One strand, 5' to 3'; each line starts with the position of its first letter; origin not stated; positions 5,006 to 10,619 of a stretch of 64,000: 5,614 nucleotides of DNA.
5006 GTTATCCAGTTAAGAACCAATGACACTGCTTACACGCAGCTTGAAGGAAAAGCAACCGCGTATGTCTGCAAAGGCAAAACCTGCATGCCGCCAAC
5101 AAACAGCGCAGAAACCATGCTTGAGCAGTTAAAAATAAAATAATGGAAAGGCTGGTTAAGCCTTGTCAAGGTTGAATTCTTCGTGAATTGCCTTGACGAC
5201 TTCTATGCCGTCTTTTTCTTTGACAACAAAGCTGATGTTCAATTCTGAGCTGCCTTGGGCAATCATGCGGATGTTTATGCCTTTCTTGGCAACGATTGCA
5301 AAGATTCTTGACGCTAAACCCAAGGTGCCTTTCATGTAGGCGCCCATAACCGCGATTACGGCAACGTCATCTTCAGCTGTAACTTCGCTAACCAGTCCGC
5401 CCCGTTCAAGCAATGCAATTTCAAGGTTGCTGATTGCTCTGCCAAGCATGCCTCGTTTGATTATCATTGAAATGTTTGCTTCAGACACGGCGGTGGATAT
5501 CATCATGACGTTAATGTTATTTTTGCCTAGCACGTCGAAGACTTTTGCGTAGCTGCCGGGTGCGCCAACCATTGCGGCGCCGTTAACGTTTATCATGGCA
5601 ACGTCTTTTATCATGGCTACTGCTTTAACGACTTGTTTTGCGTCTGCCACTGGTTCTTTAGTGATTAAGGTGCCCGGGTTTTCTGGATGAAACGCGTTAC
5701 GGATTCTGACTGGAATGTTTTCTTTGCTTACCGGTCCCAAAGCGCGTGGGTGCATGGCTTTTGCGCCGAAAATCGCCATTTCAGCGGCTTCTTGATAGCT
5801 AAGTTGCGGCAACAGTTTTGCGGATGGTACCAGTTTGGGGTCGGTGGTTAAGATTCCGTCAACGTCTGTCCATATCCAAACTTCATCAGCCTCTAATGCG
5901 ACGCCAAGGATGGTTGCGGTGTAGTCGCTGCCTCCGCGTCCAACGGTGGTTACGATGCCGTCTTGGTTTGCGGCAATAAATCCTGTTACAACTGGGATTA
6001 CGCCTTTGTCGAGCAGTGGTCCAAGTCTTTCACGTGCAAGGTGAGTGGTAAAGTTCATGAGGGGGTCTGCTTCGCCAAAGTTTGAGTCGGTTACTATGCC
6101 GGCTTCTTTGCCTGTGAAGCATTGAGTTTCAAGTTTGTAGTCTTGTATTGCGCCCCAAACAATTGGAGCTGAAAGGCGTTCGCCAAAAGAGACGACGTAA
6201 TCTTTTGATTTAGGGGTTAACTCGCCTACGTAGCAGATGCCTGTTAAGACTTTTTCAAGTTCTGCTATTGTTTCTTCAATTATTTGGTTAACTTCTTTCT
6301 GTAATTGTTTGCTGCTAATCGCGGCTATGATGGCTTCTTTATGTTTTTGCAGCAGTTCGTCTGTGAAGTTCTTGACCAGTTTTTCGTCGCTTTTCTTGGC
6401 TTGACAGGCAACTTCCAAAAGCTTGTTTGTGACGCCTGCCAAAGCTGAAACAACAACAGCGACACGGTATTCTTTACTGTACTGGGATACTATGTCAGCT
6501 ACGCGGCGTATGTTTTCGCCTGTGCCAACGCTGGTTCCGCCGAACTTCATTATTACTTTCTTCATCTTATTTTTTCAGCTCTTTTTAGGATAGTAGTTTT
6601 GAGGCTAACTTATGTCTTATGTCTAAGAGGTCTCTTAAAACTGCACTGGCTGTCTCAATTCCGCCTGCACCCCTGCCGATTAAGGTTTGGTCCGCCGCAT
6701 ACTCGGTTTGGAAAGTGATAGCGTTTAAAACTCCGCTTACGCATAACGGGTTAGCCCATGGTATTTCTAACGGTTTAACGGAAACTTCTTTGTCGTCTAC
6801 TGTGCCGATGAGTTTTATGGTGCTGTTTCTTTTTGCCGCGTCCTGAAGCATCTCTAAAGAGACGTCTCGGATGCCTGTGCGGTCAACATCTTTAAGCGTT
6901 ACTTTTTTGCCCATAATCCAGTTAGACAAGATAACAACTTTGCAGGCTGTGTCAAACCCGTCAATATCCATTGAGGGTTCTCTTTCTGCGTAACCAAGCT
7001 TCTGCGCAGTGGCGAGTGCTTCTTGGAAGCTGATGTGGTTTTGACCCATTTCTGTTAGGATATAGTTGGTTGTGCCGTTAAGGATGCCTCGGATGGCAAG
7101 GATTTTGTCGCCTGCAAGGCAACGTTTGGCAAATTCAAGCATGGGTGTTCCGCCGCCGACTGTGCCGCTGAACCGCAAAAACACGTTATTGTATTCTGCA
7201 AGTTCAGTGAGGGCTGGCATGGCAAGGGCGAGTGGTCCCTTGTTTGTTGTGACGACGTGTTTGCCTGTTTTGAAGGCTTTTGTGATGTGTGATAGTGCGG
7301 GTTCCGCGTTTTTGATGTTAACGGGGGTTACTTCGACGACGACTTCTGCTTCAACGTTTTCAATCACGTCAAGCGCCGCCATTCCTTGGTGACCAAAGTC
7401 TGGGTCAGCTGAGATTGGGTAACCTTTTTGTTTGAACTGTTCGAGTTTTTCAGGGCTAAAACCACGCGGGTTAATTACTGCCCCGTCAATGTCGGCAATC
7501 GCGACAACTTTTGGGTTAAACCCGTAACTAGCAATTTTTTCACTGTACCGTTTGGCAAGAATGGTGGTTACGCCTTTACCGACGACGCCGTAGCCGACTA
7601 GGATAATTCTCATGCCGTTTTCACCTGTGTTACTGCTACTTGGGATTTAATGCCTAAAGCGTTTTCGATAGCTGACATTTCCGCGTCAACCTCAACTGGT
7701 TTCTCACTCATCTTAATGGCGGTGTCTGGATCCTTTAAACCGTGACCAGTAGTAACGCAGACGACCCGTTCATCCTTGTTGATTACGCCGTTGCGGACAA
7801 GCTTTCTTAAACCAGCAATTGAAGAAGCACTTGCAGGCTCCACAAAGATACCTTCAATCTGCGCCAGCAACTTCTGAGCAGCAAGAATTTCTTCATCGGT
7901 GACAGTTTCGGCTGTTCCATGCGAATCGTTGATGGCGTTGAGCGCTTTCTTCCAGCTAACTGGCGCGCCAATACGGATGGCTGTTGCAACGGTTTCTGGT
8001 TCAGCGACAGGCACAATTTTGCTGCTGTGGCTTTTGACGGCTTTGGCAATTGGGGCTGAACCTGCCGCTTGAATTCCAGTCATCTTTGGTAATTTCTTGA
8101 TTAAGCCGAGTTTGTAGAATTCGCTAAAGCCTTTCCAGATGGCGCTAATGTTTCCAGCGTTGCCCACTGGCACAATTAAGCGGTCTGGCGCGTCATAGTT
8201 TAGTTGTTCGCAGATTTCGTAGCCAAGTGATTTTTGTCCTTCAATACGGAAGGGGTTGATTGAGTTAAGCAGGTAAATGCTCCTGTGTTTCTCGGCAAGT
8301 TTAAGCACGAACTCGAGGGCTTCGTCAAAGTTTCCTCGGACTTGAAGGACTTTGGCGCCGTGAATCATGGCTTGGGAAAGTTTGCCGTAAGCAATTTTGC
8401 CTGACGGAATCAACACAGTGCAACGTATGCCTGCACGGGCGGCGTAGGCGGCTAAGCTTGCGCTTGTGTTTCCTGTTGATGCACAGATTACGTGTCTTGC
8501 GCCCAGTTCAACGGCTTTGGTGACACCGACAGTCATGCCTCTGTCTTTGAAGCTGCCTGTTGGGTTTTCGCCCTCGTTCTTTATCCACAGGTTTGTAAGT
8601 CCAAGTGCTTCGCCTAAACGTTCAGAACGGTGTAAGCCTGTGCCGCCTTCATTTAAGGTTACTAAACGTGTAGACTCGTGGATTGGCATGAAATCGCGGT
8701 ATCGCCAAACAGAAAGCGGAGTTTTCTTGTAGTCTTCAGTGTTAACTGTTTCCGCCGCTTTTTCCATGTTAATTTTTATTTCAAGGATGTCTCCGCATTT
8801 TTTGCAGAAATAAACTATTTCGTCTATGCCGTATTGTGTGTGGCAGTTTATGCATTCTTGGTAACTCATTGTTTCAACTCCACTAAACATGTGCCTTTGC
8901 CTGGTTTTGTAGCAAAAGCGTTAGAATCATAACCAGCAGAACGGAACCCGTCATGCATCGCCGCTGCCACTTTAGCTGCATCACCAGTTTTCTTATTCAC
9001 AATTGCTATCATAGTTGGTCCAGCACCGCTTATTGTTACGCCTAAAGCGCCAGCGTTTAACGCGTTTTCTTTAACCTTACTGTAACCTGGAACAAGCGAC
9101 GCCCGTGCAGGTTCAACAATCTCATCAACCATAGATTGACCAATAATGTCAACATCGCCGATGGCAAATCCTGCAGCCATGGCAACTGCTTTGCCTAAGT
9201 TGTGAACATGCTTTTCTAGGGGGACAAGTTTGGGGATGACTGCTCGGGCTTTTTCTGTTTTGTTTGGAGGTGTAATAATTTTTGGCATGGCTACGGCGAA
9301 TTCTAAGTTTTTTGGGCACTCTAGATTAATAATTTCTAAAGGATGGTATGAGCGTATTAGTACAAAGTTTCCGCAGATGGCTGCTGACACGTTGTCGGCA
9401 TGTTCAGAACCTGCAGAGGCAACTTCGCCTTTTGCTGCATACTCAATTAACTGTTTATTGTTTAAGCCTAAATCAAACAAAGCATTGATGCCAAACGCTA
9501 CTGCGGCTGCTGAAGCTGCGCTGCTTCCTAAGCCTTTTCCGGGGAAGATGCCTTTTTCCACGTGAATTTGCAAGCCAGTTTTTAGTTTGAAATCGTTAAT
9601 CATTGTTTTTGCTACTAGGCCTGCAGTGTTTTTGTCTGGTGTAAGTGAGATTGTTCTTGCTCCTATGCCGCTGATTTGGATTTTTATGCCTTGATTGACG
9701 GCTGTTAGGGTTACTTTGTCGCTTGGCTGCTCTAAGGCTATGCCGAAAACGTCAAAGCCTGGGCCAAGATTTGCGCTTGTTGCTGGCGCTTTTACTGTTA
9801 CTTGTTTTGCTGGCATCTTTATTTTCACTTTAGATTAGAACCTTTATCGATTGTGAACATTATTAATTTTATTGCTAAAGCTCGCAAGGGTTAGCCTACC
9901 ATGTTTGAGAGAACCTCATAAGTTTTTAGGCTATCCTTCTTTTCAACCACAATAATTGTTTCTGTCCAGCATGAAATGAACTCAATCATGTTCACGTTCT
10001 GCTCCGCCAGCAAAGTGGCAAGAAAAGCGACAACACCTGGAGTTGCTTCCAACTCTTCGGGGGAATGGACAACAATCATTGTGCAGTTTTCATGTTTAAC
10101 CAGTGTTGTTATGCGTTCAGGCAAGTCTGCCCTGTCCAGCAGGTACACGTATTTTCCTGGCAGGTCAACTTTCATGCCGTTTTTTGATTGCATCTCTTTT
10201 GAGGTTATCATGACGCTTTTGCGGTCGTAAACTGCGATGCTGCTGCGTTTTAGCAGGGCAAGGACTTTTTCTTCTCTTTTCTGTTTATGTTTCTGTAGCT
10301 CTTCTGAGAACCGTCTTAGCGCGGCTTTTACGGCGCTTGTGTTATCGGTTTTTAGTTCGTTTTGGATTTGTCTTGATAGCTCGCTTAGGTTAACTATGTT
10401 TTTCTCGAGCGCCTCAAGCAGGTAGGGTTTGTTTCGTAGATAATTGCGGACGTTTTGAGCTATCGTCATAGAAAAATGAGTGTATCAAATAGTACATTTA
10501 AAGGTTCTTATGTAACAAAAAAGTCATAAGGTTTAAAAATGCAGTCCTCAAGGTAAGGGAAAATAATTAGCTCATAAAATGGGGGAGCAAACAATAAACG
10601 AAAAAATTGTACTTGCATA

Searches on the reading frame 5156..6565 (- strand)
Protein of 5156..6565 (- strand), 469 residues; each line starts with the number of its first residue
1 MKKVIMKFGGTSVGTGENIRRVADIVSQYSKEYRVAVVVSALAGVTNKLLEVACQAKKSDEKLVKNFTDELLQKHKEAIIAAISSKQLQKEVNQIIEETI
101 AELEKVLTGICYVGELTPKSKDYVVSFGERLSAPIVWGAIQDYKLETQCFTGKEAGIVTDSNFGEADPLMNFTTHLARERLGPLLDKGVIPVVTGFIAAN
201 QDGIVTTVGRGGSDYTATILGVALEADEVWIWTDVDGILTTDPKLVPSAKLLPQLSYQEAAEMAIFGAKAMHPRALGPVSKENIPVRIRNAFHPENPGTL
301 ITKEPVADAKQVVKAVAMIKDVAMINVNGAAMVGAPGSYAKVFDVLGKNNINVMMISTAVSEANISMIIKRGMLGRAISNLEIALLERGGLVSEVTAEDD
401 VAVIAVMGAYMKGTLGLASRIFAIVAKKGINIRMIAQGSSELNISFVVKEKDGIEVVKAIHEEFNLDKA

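Call 28: search_protein_families(library=pfam, proteins=[window:5156-6565:-], max_evalue=0.01)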
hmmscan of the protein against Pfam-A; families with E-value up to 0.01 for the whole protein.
window:5156-6565:- (469 aa): 5 families
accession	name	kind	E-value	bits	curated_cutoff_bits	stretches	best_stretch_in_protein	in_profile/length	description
PF00696.33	AA_kinase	-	8.6e-54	183.2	24.9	1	2-290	1-234/234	Amino acid kinase family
PF22468.2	ACT_9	-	4.7e-35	119.6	27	2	404-464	1-61/61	ACT domain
PF13840.12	ACT_7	-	2.5e-16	59.7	27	2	320-381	4-63/65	ACT domain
PF01842.31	ACT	-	1.7e-14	53.7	27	2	411-460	7-61/66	ACT domain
PF09136.16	Glucodextran_B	-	0.0054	17.1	27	0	321-368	29-78/83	Glucodextranase, domain B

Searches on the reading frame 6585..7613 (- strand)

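Call 28: search_protein_families(library=pfam, proteins=[window:6585-7613:-], max_evalue=0.01)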
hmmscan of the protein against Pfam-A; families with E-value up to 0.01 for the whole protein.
window:6585-7613:- (342 aa): 3 families
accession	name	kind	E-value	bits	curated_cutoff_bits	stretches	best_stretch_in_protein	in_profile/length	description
PF00742.24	Homoserine_dh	-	4.7e-56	189.8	22.9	1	157-330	1-173/173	Homoserine dehydrogenase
PF03447.22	NAD_binding_3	-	1.7e-08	35.6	24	1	7-146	1-113/116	Homoserine dehydrogenase, NAD binding domain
PF00208.27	ELFV_dehydrog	-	0.0015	18.8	23.4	1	32-72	54-94/241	Glutamate/Leucine/Phenylalanine/Valine dehydrogenase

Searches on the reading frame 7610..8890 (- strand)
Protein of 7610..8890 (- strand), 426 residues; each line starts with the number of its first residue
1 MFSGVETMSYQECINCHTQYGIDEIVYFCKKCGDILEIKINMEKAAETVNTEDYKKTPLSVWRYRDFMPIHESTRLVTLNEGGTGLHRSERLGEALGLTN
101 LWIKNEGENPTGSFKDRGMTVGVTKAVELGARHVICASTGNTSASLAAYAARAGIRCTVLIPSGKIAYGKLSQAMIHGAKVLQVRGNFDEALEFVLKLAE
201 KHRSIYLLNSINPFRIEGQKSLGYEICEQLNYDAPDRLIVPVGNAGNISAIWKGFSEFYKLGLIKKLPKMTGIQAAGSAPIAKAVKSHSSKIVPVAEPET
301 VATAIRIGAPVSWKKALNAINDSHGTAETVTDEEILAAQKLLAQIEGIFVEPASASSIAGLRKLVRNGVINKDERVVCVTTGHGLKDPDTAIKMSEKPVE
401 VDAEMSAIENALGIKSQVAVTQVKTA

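Call 28: search_protein_families(library=pfam, proteins=[window:7610-8890:-], max_evalue=0.01)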
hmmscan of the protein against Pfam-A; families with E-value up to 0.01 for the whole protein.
window:7610-8890:- (426 aa): 2 families
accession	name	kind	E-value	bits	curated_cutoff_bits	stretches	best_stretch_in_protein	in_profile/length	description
PF00291.31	PALP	-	2.1e-79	267.4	35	1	77-382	1-295/295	Pyridoxal-phosphate dependent enzyme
PF08541.16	ACP_syn_III_C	-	0.0056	17.3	26.6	0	354-385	50-81/90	3-Oxoacyl-[acyl-carrier-protein (ACP)] synthase III C terminal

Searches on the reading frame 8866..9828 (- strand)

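Call 28: search_protein_families(library=pfam, proteins=[window:8866-9828:-], max_evalue=0.01)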
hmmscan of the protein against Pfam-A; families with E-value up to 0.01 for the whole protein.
window:8866-9828:- (320 aa): 3 families
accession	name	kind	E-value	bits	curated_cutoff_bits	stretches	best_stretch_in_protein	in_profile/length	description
PF00288.32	GHMP_kinases_N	-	6.1e-17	62.1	22.3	1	72-153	6-86/87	GHMP kinases N terminal domain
PF08544.19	GHMP_kinases_C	-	2.2e-11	44.4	21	1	219-293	3-81/85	GHMP kinases C terminal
PF22700.2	MVD-like_N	-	0.00012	22.3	27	1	84-135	81-132/157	Diphosphomevalonate decarboxylase-like N-terminal domain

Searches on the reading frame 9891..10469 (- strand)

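Call 71: search_protein_families(library=pfam, proteins=[window:9891-10469:-], max_evalue=0.0001)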
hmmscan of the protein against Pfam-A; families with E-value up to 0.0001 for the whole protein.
window:9891-10469:- (192 aa): 2 families
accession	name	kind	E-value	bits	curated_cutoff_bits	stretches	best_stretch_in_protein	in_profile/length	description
PF24367.1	DUF7523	-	4.6e-10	40.5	27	1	2-72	1-68/158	Family of unknown function (DUF7523)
PF13840.12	ACT_7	-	1.5e-08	34.8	27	1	126-188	3-64/65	ACT domain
